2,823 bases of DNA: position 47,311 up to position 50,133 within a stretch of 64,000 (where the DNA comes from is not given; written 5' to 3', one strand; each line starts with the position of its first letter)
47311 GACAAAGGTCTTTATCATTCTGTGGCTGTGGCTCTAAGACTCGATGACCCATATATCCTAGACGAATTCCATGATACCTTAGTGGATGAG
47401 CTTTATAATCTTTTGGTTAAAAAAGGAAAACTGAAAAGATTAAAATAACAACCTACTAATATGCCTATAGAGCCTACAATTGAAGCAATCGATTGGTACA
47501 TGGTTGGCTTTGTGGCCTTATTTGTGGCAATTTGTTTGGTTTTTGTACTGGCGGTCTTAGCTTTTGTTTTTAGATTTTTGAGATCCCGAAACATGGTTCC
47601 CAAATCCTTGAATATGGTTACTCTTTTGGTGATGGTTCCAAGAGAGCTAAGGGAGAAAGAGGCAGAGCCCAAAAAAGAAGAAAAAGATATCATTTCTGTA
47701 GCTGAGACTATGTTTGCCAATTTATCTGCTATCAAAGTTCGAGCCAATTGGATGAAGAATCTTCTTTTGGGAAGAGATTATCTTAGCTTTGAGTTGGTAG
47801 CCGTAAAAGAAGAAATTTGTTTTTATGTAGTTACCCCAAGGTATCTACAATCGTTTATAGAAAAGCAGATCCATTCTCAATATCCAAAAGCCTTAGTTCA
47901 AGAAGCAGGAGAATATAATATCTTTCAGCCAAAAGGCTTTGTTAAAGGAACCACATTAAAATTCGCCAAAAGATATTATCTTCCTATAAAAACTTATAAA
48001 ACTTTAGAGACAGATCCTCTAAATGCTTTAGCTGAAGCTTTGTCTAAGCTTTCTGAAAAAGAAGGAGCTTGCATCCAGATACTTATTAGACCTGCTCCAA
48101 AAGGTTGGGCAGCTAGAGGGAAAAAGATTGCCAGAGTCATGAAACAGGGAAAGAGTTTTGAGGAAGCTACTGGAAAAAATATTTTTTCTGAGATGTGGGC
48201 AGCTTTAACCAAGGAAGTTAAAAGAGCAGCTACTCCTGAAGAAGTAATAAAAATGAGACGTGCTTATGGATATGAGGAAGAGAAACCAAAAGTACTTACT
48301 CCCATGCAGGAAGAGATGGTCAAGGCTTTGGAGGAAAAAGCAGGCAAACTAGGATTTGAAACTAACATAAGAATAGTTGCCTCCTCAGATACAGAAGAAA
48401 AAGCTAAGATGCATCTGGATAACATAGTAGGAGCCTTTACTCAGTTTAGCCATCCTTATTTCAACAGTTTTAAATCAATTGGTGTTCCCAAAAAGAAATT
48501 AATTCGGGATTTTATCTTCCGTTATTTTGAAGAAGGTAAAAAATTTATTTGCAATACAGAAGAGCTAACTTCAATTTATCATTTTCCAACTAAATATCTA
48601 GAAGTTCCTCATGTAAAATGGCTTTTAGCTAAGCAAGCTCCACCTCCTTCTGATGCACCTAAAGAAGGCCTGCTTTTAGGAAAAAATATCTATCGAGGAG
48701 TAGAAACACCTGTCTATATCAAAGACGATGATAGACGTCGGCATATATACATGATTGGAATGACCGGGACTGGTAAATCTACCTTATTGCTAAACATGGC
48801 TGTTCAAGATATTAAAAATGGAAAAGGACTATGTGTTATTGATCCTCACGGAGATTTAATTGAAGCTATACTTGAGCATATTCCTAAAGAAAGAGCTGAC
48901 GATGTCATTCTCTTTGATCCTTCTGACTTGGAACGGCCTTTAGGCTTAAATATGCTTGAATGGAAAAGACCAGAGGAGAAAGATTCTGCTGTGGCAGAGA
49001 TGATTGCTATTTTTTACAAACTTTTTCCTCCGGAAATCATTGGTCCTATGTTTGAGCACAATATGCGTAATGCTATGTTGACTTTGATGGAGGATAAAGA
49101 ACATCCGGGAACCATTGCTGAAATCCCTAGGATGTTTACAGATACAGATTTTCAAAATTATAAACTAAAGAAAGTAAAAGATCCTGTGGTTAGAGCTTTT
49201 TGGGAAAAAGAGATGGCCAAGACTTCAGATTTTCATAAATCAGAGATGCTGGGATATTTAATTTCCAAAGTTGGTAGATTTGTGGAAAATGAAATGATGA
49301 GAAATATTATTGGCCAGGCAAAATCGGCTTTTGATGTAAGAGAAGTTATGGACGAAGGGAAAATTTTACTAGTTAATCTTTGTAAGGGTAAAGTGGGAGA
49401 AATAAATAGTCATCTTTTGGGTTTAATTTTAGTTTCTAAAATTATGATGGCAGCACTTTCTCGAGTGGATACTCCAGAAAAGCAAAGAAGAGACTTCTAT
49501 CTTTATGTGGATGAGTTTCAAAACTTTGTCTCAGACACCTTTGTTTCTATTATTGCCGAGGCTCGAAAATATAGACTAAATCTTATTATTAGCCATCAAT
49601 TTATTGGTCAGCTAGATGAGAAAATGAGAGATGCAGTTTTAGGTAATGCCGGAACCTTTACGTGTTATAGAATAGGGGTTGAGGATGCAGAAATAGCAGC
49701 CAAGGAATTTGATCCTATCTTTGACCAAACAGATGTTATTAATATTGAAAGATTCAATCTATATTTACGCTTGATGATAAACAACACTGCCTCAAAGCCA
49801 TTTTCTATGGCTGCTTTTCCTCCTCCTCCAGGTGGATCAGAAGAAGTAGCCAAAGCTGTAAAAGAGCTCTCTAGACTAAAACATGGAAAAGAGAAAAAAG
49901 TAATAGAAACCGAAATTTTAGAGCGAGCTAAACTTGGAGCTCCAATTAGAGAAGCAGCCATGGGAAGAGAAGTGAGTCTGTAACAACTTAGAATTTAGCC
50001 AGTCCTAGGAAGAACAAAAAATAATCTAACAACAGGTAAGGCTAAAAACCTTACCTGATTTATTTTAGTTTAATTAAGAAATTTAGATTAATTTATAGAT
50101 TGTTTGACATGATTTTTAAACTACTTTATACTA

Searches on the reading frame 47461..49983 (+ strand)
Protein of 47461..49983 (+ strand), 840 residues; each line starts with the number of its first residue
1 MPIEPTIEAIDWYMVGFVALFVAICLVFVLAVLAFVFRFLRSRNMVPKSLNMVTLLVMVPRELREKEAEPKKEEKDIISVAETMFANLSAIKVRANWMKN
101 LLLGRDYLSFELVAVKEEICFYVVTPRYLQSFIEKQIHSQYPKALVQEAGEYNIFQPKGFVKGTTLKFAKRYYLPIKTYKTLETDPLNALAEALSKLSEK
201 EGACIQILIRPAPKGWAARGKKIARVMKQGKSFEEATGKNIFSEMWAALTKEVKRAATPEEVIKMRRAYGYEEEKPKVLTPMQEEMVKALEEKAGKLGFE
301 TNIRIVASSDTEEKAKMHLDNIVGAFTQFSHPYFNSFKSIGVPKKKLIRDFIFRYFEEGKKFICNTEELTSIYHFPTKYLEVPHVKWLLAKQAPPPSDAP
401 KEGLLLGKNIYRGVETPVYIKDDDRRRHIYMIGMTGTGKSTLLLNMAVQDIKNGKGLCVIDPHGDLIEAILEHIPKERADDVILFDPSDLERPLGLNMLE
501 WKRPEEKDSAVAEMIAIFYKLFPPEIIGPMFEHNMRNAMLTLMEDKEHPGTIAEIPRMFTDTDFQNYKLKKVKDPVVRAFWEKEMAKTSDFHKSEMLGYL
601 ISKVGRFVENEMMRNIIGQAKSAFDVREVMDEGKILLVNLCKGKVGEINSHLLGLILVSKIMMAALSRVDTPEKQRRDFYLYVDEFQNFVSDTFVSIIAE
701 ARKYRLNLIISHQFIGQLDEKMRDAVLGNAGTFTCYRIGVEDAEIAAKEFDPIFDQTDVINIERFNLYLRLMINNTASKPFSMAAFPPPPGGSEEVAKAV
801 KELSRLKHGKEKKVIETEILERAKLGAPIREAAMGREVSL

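Call 99: search_protein_families(library=pfam, proteins=[window:47461-49983:+], max_evalue=0.00001)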
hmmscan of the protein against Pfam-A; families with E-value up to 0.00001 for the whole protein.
window:47461-49983:+ (840 aa): 3 families
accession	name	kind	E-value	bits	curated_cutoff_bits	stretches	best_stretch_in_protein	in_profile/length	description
PF02534.20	T4SS-DNA_transf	-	1.4e-08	34.5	20.1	1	419-722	38-348/468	Type IV secretory system Conjugative DNA transfer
PF10412.15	TrwB_AAD_bind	-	4.8e-08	32.7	20.5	1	423-720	12-288/387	Type IV secretion-system coupling protein DNA-binding domain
PF01935.23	DUF87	-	3e-07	31.2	23.2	1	412-499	8-84/220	Helicase HerA, central domain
